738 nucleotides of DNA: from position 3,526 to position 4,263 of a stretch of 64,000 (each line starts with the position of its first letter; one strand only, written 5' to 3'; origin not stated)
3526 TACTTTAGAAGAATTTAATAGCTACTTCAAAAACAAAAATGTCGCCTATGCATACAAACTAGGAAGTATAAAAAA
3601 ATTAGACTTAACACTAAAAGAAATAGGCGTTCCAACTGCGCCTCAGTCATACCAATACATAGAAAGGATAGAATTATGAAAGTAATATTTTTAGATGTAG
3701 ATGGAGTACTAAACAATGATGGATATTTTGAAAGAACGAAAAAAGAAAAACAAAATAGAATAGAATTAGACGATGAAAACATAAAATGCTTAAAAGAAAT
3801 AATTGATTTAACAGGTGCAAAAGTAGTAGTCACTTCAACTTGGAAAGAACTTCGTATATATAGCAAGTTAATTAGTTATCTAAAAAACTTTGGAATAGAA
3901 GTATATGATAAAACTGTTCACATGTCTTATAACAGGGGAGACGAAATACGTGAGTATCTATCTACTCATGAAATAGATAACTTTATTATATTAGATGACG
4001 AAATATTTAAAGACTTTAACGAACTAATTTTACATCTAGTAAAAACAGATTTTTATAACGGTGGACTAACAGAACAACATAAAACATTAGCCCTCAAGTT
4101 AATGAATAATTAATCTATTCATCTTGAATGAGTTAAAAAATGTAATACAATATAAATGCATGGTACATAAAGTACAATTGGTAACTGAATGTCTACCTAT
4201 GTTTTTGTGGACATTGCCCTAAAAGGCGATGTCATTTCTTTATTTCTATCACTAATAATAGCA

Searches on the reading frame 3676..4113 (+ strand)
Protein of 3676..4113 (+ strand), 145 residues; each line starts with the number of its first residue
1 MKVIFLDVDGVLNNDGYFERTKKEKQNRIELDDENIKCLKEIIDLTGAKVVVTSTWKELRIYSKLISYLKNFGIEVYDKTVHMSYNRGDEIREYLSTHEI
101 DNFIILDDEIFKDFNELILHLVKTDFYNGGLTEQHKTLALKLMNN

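Call 13: search_protein_families(library=pfam, proteins=[window:3676-4113:+], max_evalue=0.01)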
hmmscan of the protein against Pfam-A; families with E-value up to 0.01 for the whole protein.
window:3676-4113:+ (145 aa): 1 family
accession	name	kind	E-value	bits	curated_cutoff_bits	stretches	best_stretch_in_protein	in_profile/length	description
PF18143.6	HAD_SAK_2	-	2.6e-27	96.3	27.5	1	3-135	1-138/139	HAD domain in Swiss Army Knife RNA repair proteins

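Call 14: find_encoding_contigs(protein=window:3676-4113:+, flank=3000, max_places=10)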
Protein window:3676-4113:+ (145 aa): 24 contigs read that carry it; 10 places shown.
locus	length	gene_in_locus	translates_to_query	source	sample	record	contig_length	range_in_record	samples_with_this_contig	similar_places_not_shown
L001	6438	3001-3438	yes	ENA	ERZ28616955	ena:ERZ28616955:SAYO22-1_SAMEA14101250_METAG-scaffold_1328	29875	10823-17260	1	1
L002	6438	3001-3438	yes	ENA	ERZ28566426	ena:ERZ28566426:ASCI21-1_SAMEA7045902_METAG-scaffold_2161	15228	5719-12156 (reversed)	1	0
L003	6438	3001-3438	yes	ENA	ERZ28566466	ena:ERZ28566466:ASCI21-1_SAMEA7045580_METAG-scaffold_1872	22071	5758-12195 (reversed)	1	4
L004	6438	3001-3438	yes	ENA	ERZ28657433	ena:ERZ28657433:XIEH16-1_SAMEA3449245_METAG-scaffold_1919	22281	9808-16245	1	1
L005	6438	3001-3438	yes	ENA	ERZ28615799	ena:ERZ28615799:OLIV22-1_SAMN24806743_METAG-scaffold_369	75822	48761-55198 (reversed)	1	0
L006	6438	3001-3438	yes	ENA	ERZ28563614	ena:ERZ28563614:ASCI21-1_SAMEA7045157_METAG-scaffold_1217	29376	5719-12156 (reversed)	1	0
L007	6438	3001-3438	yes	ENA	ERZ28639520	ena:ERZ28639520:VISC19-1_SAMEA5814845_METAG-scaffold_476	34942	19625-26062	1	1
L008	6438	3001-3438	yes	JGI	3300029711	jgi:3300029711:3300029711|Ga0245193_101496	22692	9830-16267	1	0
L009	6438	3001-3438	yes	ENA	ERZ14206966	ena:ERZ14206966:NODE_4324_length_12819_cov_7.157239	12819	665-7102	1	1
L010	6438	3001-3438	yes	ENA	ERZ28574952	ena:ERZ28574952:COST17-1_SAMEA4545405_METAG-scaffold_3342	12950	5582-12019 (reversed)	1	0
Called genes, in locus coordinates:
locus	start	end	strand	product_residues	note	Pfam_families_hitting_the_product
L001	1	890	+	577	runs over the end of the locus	PF12224:Amidoligase_2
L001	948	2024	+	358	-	PF21461:HL_N-beta (weak)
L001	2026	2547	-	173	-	PF20122:DUF6512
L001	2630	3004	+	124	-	PF04266:ASCH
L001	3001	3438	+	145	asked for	PF18143:HAD_SAK_2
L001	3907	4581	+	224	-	PF02223:Thymidylate_kin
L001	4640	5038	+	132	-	-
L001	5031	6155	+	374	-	PF07690:MFS_1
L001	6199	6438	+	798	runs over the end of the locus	PF01055:Glyco_hydro_31_2nd, PF21365:Glyco_hydro_31_3rd, PF17137:DUF5110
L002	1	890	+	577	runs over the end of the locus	PF12224:Amidoligase_2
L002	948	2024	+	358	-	PF21461:HL_N-beta (weak)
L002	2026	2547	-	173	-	PF20122:DUF6512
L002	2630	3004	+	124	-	PF04266:ASCH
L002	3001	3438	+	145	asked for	PF18143:HAD_SAK_2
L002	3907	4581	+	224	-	PF02223:Thymidylate_kin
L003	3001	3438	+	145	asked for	PF18143:HAD_SAK_2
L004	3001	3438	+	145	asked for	PF18143:HAD_SAK_2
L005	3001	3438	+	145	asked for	PF18143:HAD_SAK_2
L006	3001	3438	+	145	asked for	PF18143:HAD_SAK_2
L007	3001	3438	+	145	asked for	PF18143:HAD_SAK_2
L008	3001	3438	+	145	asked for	PF18143:HAD_SAK_2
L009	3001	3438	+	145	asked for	PF18143:HAD_SAK_2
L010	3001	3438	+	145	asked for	PF18143:HAD_SAK_2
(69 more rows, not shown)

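Call 20: find_related_loci(query=window:3676-4113:+, collection=genome_contigs, flank=4000)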
Query window:3676-4113:+ (145 aa) in genome_contigs; peptide patterns used: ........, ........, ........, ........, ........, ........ (x = any residue, [..] = any of these).
101 stretches matched a pattern; 6 encode a relative of the query (tblastn E <= 1e-3); 6 distinct loci.
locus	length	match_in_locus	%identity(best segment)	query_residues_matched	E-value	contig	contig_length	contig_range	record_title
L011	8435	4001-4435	97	1-145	2e-91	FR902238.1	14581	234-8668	Clostridium sp. CAG:628 genomic scaffold, scf113, whole genome shotgun sequence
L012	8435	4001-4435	95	1-145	2e-90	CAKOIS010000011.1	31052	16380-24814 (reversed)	MAG: uncultured Bacilli bacterium isolate REFINED_METABAT215_TOP10_CONTIGS_1500_ASSEMBLY_K77_MERGED__Hadza_MoBio_hadza-A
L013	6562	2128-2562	91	1-145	1e-86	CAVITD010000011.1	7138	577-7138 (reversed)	uncultured Eubacteriales bacterium isolate H07681-L1_cleanbin_000053 genome assembly, contig: Spades_H07681-L1_contig_67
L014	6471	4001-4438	45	2-132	2e-34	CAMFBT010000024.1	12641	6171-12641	MAG: uncultured Tenericutes bacterium isolate SRR15057929_bin.39_metaWRAP_v1.3_MAG genome assembly, contig: ERZ10407480.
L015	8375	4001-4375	44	1-128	4e-25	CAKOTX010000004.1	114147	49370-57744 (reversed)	MAG: uncultured Clostridia bacterium isolate REFINED_METABAT215_TOP10_CONTIGS_1500_ASSEMBLY_K77_MERGED__Hadza_MoBio_hadz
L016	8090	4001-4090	60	110-135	6e-5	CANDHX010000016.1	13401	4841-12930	MAG TPA_asm: uncultured Tenericutes bacterium isolate ERR6760088_bin.52_metawrap_v1.3_MAG genome assembly, contig: ERZ12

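Call 29: find_homologous_proteins(query=L001:3907-4581:+, max_evalue=1e-20)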
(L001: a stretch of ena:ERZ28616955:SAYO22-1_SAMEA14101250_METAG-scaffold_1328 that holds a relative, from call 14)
Query L001:3907-4581:+ (224 aa): 4199 proteins with E <= 1e-20 among 4888 candidates; the best 120 are listed.
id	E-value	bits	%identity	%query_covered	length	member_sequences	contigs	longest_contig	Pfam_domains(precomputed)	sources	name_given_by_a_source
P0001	2.1e-143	493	100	100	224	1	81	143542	PF02223.24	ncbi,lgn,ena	-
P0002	2.8e-143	493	99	100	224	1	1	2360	PF02223.24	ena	-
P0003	3.0e-143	493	99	100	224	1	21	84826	PF02223.24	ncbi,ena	-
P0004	3.0e-143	493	99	100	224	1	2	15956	PF02223.24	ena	-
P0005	4.0e-143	492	99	100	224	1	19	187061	PF02223.24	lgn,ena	-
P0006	4.7e-143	492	99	100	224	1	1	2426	PF02223.24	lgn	-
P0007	5.7e-143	492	99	100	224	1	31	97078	PF02223.24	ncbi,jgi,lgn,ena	-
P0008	6.6e-143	492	99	100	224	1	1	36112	PF02223.24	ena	-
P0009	7.5e-143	491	99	100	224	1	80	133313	PF02223.24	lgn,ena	-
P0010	7.5e-143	491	99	100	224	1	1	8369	PF02223.24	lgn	-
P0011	7.6e-143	491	99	100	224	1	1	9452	PF02223.24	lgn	-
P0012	8.7e-143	491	99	100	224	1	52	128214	PF02223.24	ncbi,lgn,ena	-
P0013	9.9e-143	491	99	100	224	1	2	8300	PF02223.24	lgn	-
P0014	1.0e-142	491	99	100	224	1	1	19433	PF02223.24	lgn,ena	-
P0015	1.0e-142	491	99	100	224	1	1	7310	PF02223.24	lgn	-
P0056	1.0e-139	481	96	100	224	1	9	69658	PF02223.24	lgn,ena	-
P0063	8.2e-139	478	96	100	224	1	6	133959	PF02223.24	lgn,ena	-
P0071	6.1e-121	420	86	100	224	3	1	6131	PF02223.24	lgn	-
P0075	3.5e-106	371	74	100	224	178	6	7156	PF02223.24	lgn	-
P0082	5.4e-99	348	71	98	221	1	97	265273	PF02223.24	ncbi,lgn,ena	-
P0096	1.9e-95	336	67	100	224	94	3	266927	PF02223.24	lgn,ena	-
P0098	3.0e-86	306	62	100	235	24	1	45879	PF02223.24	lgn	-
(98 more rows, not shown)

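Call 30: find_encoding_contigs(protein=P0071, flank=2500, max_places=3)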
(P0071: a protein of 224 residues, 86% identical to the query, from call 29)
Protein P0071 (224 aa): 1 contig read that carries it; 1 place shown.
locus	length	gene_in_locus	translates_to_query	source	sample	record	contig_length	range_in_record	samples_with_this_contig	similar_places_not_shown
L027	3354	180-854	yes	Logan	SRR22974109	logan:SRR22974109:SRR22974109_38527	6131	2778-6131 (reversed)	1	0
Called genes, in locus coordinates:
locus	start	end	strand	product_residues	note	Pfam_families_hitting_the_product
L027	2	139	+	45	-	?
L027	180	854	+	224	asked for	PF02223:Thymidylate_kin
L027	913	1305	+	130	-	-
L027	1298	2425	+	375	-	PF07690:MFS_1 (weak)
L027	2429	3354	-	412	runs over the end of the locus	PF13173:AAA_14, PF13635:DUF4143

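Call 31: find_encoding_contigs(protein=P0075, flank=2500, max_places=3)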
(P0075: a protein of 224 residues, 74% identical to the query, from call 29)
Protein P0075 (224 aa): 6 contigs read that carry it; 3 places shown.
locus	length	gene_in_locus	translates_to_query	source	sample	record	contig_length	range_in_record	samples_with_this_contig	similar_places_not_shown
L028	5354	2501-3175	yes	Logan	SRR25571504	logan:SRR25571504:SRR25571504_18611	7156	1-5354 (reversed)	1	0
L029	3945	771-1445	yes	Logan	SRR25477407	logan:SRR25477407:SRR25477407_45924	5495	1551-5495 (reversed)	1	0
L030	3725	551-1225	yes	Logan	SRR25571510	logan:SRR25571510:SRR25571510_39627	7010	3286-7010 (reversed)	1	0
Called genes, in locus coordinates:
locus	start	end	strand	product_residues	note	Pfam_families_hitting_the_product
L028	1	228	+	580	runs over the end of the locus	PF12224:Amidoligase_2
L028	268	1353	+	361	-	-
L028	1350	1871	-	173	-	PF20122:DUF6512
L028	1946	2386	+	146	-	PF18143:HAD_SAK_2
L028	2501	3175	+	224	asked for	PF02223:Thymidylate_kin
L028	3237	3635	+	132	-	-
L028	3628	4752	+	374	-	PF07690:MFS_1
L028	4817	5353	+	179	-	?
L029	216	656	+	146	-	PF18143:HAD_SAK_2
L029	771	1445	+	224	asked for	PF02223:Thymidylate_kin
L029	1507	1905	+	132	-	-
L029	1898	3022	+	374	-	PF07690:MFS_1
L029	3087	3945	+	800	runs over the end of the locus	PF01055:Glyco_hydro_31_2nd, PF21365:Glyco_hydro_31_3rd, PF17137:DUF5110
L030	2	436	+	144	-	?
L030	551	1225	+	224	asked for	PF02223:Thymidylate_kin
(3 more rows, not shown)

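Call 32: find_encoding_contigs(protein=P0096, flank=2500, max_places=3)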
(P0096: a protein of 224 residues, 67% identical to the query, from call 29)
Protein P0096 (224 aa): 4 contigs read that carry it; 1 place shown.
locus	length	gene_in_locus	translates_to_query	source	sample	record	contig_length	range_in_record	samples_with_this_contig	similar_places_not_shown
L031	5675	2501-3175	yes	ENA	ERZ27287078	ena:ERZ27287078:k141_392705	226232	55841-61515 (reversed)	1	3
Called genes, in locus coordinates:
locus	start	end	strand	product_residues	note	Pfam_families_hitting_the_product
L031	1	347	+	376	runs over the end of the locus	PF06925:MGDG_synth, PF00534:Glycos_transf_1, PF04101:Glyco_tran_28_C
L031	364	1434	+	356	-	-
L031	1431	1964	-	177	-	PF20122:DUF6512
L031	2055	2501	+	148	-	PF18143:HAD_SAK_2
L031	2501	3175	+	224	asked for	PF02223:Thymidylate_kin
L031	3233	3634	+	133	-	-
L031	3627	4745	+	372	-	PF07690:MFS_1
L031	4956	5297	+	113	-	PF01035:DNA_binding_1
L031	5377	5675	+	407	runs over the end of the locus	-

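Call 33: find_encoding_contigs(protein=P0098, flank=2500, max_places=3)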
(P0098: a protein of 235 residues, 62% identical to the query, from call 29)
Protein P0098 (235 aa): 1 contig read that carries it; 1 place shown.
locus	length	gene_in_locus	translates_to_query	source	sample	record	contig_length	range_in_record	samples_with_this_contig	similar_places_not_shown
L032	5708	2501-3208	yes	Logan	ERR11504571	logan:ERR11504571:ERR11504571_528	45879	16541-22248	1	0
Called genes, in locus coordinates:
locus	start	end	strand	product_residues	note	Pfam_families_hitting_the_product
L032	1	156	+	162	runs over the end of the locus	PF14397:ATPgrasp_ST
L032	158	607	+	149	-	PF02502:LacAB_rpiB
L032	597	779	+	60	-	PF06612:DUF1146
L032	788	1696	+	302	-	PF08486:SpoIID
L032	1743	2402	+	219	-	PF01551:Peptidase_M23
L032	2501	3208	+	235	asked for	PF02223:Thymidylate_kin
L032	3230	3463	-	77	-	-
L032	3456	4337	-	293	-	PF00753:Lactamase_B, PF23023:Anti-Pycsar_Apyc1 (weak)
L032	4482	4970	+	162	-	-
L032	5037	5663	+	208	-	-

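Call 77: find_encoding_contigs(protein=P0082, flank=1200, max_places=10)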
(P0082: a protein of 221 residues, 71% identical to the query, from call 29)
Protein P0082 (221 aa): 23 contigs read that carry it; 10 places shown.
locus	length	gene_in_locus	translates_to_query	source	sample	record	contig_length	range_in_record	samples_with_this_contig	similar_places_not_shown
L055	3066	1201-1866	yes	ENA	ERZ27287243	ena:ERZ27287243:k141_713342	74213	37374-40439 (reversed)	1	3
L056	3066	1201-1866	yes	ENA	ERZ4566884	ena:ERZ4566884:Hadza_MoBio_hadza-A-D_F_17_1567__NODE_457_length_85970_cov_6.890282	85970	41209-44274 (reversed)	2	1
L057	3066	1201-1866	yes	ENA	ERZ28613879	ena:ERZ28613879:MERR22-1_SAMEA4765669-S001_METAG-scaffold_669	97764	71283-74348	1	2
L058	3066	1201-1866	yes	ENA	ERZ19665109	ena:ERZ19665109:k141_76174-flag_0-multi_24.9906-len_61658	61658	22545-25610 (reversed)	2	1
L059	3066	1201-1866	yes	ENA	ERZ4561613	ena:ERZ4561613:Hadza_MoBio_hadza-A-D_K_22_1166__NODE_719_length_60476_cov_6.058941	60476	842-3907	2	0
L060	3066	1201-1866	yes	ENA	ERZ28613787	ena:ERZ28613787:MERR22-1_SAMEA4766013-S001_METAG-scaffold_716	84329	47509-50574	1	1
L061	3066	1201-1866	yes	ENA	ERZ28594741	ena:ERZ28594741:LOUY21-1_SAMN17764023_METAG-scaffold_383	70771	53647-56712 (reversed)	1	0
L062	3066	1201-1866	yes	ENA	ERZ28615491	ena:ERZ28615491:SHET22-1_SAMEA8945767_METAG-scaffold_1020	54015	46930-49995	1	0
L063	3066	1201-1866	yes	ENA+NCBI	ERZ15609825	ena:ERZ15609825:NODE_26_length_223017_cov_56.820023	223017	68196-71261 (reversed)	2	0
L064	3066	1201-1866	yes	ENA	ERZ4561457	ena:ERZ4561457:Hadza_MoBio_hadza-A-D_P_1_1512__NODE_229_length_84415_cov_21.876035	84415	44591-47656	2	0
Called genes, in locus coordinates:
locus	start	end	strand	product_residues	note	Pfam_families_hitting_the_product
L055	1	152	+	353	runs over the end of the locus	-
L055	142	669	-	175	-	PF20122:DUF6512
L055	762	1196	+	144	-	PF18143:HAD_SAK_2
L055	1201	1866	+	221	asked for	PF02223:Thymidylate_kin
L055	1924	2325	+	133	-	-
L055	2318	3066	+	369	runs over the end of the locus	PF07690:MFS_1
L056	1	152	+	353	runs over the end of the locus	-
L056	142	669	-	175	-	PF20122:DUF6512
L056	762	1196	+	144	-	PF18143:HAD_SAK_2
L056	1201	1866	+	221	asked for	PF02223:Thymidylate_kin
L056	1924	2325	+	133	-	-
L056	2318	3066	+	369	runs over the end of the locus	PF07690:MFS_1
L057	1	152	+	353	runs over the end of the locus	-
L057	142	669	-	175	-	PF20122:DUF6512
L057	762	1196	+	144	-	PF18143:HAD_SAK_2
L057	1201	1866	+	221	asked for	PF02223:Thymidylate_kin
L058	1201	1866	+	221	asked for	PF02223:Thymidylate_kin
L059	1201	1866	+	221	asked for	PF02223:Thymidylate_kin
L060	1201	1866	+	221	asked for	PF02223:Thymidylate_kin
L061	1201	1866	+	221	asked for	PF02223:Thymidylate_kin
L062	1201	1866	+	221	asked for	PF02223:Thymidylate_kin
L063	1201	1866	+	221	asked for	PF02223:Thymidylate_kin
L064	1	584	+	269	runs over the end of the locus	PF13276:HTH_21 (weak), PF00665:rve, PF13683:rve_3, PF13333:rve_2 (weak)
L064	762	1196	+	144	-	PF18143:HAD_SAK_2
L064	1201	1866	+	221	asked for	PF02223:Thymidylate_kin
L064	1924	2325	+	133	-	-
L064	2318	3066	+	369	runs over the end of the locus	PF07690:MFS_1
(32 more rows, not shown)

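Call 78: find_encoding_contigs(protein=P0063, flank=1200, max_places=10)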
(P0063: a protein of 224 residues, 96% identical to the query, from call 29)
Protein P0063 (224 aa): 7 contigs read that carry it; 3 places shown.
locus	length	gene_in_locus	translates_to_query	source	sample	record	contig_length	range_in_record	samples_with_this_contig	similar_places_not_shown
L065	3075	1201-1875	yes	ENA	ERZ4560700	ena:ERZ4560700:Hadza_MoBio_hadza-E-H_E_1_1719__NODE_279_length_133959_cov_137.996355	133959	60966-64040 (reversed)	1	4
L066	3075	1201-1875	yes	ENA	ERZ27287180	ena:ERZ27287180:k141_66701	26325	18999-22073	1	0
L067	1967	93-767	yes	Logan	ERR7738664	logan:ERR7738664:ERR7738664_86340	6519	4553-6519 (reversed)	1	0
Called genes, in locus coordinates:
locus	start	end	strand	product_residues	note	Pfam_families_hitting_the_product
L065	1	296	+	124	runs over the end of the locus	PF04266:ASCH (weak)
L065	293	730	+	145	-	PF18143:HAD_SAK_2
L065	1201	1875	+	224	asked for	PF02223:Thymidylate_kin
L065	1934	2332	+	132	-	-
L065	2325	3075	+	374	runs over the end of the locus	PF07690:MFS_1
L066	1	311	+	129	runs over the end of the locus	PF04266:ASCH (weak)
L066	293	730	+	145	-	PF18143:HAD_SAK_2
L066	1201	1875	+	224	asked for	PF02223:Thymidylate_kin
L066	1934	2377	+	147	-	-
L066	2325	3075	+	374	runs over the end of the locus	PF07690:MFS_1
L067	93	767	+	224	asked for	PF02223:Thymidylate_kin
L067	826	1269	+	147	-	-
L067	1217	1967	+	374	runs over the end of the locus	PF07690:MFS_1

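Call 79: find_encoding_contigs(protein=P0056, flank=1200, max_places=10)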
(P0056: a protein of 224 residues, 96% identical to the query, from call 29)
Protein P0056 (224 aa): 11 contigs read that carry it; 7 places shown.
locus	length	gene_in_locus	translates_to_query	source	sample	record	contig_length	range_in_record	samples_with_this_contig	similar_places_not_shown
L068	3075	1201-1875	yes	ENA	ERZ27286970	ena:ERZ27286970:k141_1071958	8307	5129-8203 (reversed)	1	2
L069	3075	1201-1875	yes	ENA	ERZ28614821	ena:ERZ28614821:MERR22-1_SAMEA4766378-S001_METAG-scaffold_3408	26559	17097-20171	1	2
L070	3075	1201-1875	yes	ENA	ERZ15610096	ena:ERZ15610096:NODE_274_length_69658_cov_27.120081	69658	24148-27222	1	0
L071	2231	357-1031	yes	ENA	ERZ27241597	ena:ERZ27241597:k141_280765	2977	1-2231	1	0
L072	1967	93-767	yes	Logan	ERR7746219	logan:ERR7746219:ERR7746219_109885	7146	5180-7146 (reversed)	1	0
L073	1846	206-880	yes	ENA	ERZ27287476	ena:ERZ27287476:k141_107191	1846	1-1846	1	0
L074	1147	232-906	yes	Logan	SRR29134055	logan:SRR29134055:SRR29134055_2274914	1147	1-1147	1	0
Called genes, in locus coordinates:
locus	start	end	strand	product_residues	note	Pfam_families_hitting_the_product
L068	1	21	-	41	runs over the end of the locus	?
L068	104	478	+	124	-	PF04266:ASCH (weak)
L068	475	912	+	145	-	PF18143:HAD_SAK_2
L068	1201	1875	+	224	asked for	PF02223:Thymidylate_kin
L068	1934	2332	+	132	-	-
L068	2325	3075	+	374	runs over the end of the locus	PF07690:MFS_1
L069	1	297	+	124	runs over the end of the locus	PF04266:ASCH (weak)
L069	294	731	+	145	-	PF18143:HAD_SAK_2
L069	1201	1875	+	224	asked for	PF02223:Thymidylate_kin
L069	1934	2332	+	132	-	-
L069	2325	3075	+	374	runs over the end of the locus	PF07690:MFS_1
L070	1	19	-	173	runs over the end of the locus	PF20122:DUF6512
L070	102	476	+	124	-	PF04266:ASCH (weak)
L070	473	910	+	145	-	PF18143:HAD_SAK_2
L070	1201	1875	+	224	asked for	PF02223:Thymidylate_kin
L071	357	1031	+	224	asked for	PF02223:Thymidylate_kin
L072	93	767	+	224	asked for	PF02223:Thymidylate_kin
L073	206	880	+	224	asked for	PF02223:Thymidylate_kin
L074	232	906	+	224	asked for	PF02223:Thymidylate_kin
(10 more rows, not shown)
